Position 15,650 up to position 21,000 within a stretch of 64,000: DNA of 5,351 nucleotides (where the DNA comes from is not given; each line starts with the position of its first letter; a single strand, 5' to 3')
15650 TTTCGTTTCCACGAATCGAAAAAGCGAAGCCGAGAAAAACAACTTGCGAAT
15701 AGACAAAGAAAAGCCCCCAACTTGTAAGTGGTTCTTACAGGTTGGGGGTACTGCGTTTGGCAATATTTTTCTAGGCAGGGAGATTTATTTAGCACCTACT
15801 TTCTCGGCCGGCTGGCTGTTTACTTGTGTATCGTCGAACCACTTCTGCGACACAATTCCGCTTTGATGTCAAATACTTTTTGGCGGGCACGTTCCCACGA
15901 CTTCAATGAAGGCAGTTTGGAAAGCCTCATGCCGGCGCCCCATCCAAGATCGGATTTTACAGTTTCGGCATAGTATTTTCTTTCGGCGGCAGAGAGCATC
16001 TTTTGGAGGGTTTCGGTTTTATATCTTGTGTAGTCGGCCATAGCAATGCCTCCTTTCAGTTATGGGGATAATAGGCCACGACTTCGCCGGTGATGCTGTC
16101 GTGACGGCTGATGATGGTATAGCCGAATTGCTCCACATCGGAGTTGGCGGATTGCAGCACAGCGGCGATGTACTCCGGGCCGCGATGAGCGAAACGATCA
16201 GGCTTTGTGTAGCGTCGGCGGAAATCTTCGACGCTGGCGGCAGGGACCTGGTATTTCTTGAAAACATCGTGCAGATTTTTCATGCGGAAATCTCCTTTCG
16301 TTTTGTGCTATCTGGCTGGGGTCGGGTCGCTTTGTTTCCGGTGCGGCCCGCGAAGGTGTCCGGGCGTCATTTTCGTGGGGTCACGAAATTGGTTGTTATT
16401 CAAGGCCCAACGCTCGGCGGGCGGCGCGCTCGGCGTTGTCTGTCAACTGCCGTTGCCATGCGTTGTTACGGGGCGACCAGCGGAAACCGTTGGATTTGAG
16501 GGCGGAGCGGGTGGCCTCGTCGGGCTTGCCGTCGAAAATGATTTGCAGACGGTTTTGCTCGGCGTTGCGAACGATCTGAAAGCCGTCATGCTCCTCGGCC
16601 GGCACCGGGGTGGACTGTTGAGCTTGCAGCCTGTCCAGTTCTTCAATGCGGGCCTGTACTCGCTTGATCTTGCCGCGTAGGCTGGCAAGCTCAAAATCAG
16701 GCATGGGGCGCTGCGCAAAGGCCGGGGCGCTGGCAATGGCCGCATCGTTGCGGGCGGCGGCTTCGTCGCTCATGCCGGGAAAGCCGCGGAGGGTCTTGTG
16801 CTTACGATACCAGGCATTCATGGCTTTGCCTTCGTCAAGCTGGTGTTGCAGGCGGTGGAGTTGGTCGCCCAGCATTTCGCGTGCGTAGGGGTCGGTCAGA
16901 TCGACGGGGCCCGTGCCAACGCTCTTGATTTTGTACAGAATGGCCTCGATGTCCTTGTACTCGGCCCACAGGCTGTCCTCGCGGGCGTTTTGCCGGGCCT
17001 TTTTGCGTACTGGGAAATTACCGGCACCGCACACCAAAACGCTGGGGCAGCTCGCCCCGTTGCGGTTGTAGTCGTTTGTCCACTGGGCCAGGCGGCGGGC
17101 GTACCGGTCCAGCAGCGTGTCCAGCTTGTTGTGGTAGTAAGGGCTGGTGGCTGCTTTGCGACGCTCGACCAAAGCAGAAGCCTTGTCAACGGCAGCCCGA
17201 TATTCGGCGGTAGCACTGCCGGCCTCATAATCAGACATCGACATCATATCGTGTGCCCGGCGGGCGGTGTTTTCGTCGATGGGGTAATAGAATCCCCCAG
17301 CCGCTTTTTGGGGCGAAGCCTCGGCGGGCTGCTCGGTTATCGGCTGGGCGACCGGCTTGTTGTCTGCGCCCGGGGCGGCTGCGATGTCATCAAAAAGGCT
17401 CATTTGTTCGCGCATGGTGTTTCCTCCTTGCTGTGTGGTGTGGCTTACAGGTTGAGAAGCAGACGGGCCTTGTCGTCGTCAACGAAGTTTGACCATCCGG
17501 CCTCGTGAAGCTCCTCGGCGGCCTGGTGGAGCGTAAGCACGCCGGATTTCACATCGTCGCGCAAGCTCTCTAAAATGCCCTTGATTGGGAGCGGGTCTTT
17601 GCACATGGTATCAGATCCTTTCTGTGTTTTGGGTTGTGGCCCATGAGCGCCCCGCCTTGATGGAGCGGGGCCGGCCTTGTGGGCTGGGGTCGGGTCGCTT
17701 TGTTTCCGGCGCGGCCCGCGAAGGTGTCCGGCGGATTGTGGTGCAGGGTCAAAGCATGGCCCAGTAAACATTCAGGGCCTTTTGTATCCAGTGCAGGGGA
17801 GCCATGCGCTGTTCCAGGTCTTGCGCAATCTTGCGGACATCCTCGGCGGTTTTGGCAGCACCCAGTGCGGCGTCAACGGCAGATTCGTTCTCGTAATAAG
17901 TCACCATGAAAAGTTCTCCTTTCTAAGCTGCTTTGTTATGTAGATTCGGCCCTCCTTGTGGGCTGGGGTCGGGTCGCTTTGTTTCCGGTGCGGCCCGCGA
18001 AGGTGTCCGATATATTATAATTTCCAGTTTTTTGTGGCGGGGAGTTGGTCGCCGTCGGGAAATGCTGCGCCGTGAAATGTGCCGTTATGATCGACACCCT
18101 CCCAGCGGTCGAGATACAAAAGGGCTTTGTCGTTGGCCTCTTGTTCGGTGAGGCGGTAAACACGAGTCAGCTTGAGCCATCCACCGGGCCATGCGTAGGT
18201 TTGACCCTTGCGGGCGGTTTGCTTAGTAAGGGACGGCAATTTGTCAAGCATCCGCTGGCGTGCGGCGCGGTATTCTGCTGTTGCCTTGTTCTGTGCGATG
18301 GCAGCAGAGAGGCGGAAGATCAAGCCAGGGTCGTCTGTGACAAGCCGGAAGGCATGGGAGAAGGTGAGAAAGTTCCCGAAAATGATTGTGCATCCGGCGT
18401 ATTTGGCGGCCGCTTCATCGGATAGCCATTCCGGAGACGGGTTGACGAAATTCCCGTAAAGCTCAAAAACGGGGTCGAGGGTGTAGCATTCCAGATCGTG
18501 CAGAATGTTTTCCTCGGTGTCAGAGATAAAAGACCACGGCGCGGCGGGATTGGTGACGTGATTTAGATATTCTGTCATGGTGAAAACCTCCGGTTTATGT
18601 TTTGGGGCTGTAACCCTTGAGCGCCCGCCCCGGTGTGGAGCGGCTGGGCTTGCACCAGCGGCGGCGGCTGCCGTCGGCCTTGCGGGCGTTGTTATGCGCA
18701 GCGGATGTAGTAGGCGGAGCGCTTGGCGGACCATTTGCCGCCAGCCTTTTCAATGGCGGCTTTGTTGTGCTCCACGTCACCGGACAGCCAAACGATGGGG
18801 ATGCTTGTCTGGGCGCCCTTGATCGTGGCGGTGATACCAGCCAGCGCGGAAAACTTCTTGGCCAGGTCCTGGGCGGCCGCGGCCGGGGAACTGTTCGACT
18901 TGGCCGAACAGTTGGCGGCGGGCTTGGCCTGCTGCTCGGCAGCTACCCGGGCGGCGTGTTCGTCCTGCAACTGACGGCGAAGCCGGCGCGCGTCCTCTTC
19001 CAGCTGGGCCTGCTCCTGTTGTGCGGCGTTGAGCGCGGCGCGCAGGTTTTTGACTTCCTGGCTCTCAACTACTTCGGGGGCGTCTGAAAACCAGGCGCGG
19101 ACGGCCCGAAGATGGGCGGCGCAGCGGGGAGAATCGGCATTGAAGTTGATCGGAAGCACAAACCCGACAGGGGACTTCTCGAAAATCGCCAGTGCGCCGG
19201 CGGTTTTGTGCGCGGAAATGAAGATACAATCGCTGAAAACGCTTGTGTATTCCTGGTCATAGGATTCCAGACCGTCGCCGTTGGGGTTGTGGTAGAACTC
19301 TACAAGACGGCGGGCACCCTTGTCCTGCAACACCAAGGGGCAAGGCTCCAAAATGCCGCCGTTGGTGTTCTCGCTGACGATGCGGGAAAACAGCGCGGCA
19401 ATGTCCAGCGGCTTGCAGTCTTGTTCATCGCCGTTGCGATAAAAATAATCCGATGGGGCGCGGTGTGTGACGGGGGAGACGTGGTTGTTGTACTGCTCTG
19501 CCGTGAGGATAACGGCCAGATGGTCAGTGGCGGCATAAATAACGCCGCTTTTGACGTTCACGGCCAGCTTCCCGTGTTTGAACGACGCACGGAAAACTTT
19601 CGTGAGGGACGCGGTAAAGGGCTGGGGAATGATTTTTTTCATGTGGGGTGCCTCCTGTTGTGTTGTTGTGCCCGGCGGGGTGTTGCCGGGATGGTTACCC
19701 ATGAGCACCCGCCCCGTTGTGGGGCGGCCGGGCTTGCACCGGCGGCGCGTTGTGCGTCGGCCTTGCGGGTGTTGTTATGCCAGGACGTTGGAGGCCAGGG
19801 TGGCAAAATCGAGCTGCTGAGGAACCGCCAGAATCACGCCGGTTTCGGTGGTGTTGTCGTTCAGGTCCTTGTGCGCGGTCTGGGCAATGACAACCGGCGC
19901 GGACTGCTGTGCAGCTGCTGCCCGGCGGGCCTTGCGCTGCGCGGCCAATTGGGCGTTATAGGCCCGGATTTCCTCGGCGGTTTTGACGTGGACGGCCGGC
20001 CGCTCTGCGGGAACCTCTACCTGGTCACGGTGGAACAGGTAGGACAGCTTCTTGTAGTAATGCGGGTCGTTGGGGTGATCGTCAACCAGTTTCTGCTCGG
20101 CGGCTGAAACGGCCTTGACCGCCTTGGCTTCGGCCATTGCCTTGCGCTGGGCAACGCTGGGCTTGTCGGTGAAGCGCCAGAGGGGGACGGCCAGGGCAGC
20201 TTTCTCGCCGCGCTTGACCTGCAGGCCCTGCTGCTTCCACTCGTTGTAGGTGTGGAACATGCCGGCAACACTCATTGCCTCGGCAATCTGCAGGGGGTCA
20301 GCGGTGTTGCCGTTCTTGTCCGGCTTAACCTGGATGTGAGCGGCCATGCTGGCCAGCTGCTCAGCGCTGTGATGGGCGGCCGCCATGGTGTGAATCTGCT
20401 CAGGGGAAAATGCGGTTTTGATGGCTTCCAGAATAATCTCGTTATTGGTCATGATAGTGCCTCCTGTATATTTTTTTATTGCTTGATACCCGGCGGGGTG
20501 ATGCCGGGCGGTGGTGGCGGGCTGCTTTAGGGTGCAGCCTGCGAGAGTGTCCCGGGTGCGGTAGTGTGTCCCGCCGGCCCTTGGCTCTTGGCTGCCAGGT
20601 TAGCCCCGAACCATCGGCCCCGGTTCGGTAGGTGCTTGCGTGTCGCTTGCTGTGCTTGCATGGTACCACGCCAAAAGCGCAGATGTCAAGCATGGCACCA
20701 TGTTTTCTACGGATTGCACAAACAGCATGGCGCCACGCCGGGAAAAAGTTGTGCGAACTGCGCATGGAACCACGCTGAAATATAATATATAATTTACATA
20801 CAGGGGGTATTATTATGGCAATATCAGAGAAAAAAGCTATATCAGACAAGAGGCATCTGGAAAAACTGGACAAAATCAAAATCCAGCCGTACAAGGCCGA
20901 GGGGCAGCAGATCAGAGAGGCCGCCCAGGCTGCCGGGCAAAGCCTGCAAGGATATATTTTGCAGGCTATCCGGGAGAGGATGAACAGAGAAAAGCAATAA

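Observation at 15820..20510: Families of structured repeats occupy nearly every intergenic gap of a reverse-oriented operon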

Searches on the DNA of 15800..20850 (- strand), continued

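Call 56: search_rna_families(sources=[L146, L148, L149, L150, L151, L152, L153, L154, L155, L156, L157, L158, L159], threshold=gathering)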
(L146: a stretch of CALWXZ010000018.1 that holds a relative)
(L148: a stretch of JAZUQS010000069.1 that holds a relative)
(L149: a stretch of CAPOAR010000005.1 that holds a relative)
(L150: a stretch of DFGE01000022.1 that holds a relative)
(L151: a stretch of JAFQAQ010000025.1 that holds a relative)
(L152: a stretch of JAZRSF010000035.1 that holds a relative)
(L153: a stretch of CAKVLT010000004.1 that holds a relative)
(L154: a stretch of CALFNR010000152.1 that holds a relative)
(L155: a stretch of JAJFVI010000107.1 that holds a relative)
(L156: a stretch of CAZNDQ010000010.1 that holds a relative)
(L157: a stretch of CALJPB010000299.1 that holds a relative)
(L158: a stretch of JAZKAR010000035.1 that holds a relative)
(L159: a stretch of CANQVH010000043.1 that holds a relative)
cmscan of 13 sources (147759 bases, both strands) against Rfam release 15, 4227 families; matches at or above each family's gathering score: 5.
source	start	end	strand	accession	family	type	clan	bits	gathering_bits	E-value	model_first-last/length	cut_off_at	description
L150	3951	4024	+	RF00005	tRNA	Gene; tRNA;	CL00001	65.3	29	1.5e-11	1-71/71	no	tRNA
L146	5370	5436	+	RF02276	Hammerhead_II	Gene; ribozyme;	CL00010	62.4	37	3.7e-10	1-66/66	no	Hammerhead ribozyme (type II)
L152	3336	3410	+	RF00005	tRNA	Gene; tRNA;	CL00001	57.2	29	2.4e-09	1-71/71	no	tRNA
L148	7593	7652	+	RF02684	Twister-P5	Gene; ribozyme;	CL00120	46.4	37.6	4e-06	1-58/58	no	Type-P5 twister ribozyme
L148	8086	8159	+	RF02684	Twister-P5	Gene; ribozyme;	CL00120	44.4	37.6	1.3e-05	1-58/58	no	Type-P5 twister ribozyme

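Call 61: search_with_rna_model(model_id=R1, sources=[L144, L145, L146, L147, L148, L149, L150, L151, L152, L153, L154, L155, L156, L157, L158, L159, L160], max_evalue=0.01)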
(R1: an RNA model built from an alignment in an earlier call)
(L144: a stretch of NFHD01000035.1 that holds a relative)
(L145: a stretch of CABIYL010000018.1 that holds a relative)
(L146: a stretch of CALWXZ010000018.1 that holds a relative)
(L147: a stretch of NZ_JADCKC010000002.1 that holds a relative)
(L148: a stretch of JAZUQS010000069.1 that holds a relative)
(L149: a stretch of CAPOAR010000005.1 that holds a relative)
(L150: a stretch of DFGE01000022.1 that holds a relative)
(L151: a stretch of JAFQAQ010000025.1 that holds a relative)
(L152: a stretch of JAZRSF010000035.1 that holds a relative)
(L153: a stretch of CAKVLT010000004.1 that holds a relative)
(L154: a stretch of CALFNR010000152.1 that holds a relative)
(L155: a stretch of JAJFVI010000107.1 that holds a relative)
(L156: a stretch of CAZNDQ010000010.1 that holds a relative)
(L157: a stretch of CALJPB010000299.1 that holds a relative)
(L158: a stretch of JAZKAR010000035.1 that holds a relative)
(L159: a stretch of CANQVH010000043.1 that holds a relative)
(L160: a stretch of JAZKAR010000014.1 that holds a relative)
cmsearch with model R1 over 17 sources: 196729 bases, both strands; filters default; matches with E-value up to 0.01: 12.
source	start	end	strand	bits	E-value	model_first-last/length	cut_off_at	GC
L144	712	761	+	67.4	9.2e-13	1-50/50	no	0.68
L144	2923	2971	+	62.2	1.3e-11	1-50/50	no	0.69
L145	3048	3096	+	62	1.5e-11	1-50/50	no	0.76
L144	3201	3249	+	61.9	1.5e-11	1-50/50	no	0.76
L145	4910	4958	+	61.2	2.2e-11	1-50/50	no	0.76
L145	7016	7065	+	61.2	2.3e-11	1-50/50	no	0.72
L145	5377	5425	+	60.1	3.9e-11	1-50/50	no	0.73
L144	4568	4618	+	59.3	5.9e-11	1-50/50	no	0.73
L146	5908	5956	+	59.2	6.3e-11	1-50/50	no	0.71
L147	5964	6011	+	58.9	7.1e-11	1-50/50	no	0.67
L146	7014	7066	+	50.6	5.1e-09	1-50/50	no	0.74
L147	4603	4651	+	38.1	3e-06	1-50/50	no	0.69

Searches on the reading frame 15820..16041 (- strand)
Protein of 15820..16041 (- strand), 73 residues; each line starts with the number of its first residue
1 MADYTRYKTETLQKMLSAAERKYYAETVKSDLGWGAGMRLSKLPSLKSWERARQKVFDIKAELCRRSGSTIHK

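Call 9: search_protein_families(library=pfam, proteins=[window:15820-16041:-], max_evalue=0.01)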
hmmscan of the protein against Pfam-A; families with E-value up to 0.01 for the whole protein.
window:15820-16041:- (73 aa): 0 families

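Call 10: search_protein_families(library=phrogs, proteins=[window:15820-16041:-], max_evalue=0.01)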
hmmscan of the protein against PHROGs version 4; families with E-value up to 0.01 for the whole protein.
window:15820-16041:- (73 aa): 0 families

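Call 64: search_protein_families(library=pfam, proteins=[window:15820-16041:-], max_evalue=1)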
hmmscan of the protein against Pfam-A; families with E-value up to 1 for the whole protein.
window:15820-16041:- (73 aa): 0 families

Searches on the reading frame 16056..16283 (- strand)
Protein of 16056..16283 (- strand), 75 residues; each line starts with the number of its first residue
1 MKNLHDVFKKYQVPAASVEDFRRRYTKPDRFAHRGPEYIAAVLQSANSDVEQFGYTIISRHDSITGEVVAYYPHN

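Call 9: search_protein_families(library=pfam, proteins=[window:16056-16283:-], max_evalue=0.01)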
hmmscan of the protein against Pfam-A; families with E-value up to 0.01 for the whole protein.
window:16056-16283:- (75 aa): 0 families

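Call 10: search_protein_families(library=phrogs, proteins=[window:16056-16283:-], max_evalue=0.01)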
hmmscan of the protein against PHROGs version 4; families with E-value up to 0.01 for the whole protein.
window:16056-16283:- (75 aa): 1 family
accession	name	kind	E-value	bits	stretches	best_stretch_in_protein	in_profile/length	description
phrog_11469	-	unknown function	1.3e-06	29.4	1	21-71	10-64/89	-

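Call 64: search_protein_families(library=pfam, proteins=[window:16056-16283:-], max_evalue=1)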
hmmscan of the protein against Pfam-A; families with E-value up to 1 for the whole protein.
window:16056-16283:- (75 aa): 1 family
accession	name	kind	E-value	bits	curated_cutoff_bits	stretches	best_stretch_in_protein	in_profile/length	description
PF02845.22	CUE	-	0.021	14.9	21.1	1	30-52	11-33/42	CUE domain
